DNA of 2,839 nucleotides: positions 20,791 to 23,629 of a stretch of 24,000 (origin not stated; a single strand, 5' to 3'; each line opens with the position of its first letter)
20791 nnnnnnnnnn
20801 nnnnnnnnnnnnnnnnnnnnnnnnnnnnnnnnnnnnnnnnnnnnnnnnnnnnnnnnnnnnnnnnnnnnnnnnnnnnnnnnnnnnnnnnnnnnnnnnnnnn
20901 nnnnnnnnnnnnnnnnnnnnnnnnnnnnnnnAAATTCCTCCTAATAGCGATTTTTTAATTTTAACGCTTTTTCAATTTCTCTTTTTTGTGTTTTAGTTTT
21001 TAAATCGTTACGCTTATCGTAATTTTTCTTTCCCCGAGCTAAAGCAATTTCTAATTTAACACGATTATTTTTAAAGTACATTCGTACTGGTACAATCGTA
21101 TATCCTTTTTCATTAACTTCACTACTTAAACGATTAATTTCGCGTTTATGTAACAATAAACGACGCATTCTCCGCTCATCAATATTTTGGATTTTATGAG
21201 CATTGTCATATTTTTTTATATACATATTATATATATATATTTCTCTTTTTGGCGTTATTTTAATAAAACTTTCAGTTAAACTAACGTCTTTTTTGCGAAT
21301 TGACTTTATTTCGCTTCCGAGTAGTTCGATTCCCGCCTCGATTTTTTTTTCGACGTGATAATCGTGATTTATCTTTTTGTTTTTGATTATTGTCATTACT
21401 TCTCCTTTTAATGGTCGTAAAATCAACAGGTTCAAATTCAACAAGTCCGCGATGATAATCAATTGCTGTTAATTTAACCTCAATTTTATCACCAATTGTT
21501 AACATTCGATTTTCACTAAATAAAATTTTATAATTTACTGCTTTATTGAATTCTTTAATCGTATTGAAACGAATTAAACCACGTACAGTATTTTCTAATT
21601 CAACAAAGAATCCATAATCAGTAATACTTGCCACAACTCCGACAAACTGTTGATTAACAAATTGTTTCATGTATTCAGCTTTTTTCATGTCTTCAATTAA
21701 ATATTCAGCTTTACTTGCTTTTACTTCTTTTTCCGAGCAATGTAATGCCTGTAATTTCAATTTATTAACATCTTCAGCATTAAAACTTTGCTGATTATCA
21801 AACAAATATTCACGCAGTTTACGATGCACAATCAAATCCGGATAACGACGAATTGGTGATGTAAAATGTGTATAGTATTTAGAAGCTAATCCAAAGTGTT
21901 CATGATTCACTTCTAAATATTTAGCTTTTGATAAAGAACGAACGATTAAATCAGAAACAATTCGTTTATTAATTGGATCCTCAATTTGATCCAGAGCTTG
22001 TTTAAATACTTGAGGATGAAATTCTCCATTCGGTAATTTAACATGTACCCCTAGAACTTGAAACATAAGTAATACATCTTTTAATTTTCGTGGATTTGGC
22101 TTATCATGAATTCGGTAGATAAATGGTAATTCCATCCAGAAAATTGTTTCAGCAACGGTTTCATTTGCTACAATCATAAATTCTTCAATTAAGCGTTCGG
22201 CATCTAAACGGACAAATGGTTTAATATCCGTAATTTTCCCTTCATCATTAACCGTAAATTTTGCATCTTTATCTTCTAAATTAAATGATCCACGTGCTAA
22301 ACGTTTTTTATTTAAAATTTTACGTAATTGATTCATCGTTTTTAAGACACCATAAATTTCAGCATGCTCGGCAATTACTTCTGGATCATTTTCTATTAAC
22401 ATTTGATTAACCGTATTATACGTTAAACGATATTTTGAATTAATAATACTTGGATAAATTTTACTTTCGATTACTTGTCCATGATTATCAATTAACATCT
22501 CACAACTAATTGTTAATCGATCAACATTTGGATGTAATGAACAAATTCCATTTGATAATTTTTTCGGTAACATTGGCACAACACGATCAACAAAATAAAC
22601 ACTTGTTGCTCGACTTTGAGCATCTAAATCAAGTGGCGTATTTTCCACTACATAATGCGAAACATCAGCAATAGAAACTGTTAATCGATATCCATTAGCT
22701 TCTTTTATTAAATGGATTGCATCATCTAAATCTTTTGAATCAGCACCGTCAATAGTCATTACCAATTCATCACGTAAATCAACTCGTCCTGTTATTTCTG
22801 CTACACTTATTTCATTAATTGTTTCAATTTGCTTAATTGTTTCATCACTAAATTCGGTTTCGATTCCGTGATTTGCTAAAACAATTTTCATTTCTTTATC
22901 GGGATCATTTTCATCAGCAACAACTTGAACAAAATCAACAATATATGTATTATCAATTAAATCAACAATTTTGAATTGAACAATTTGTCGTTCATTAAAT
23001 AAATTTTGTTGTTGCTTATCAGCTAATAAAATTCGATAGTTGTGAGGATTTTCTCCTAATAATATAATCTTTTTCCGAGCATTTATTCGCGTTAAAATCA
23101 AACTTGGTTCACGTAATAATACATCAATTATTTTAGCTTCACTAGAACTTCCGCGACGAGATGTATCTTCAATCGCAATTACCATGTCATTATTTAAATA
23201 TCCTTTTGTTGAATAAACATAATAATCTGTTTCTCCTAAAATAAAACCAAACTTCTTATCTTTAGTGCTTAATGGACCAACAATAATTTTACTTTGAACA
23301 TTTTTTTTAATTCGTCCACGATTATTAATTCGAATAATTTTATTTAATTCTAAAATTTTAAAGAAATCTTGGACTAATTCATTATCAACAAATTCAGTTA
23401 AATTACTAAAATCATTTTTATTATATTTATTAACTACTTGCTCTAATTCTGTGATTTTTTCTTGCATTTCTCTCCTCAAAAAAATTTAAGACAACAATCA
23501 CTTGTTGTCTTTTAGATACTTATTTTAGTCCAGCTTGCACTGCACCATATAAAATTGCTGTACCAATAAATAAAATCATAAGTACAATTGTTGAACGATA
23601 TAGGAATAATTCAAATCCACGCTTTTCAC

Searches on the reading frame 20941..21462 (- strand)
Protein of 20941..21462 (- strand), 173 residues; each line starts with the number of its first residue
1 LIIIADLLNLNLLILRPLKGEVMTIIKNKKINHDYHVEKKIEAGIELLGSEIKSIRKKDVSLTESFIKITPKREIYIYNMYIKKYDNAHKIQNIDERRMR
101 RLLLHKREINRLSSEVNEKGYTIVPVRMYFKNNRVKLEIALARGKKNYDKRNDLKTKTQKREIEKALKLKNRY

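Call 21: search_protein_families(library=ncbifam, proteins=[window:20941-21462:-], max_evalue=0.001)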
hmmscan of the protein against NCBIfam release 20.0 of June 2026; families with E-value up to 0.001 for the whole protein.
window:20941-21462:- (173 aa): 2 families
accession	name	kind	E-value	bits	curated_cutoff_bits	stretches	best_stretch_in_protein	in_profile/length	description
NF003843.0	PRK05422.1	equivalog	2.5e-54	183.2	130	1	21-168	9-154/156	SsrA-binding protein SmpB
TIGR00086.1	smpB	equivalog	1.2e-51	174.6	119.1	1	25-168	2-144/144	SsrA-binding protein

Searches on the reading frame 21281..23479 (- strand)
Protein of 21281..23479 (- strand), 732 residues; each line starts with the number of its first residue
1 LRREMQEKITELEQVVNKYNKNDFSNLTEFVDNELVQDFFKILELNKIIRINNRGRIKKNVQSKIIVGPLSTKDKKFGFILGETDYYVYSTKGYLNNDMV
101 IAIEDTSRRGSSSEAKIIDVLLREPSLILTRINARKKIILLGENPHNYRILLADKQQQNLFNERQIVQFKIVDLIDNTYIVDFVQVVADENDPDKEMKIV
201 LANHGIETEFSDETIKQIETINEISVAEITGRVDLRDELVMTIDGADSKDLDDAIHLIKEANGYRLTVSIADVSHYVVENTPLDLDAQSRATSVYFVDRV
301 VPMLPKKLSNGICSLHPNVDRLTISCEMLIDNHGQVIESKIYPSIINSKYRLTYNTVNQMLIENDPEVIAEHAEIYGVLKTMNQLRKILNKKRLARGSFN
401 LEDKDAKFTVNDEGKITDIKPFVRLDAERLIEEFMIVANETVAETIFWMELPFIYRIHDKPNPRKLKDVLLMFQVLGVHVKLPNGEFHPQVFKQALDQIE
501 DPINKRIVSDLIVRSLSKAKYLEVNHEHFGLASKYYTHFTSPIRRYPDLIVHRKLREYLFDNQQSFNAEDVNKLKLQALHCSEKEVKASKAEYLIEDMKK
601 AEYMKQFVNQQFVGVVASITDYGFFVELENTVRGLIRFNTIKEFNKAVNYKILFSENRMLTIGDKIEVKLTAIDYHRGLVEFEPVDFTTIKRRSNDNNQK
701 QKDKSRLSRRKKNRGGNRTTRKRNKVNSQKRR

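Call 21: search_protein_families(library=ncbifam, proteins=[window:21281-23479:-], max_evalue=0.001)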
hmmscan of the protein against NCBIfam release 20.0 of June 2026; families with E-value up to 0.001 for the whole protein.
window:21281-23479:- (732 aa): 20 families
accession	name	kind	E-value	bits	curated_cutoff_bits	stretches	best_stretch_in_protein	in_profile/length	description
TIGR02063.1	RNase_R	equivalog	4.2e-191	636.9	597.85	1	24-683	28-708/711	ribonuclease R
TIGR00358.1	3_prime_RNase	superfamily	5.1e-155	517.4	368.6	1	60-683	11-655/657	VacB/RNase II family 3'-5' exoribonuclease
NF008648.0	PRK11642.1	equivalog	4.9e-112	375.7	982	1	87-726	109-763/813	ribonuclease R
NF003455.0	PRK05054.1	equivalog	1.1e-62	212.2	542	1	57-674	11-633/645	exoribonuclease II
TIGR02062.1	RNase_B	equivalog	6.9e-52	176.3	641.9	1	59-674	13-636/646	exoribonuclease II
TIGR00717.1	rpsA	equivalog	1.6e-07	30.3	577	1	608-678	272-336/516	30S ribosomal protein S1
NF040579.1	S1_dom_CvfD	subfamily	2.3e-07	31.1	117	1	610-722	5-105/113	CvfD/Ygs/GSP13 family RNA-binding post-transcriptional regulator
NF004954.0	PRK06299.1-4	equivalog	7.6e-07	27.7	727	1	608-677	276-339/560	30S ribosomal protein S1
NF004952.0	PRK06299.1-2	equivalog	8e-07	27.7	524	1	608-675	303-364/580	30S ribosomal protein S1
NF005973.0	PRK08059.1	equivalog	8.9e-07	29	148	1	613-720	12-105/123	S1 domain-containing post-transcriptional regulator GSP13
NF000907.0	PRK00087.1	equivalog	2.9e-06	25.8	624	1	581-679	444-541/671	bifunctional 4-hydroxy-3-methylbut-2-enyl diphosphate reductase/30S ribosomal protein S1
NF004955.0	PRK06299.1-5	equivalog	7.9e-06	24.4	878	1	603-649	278-324/566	30S ribosomal protein S1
NF008805.1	PRK11824.1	equivalog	1.1e-05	24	471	1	582-676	590-673/683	polyribonucleotide nucleotidyltransferase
NF004951.0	PRK06299.1-1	equivalog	1.3e-05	23.8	918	1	605-678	273-340/556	30S ribosomal protein S1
NF006363.0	PRK08582.1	equivalog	2e-05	24.8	171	1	608-713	5-94/140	S1 domain-containing RNA-binding protein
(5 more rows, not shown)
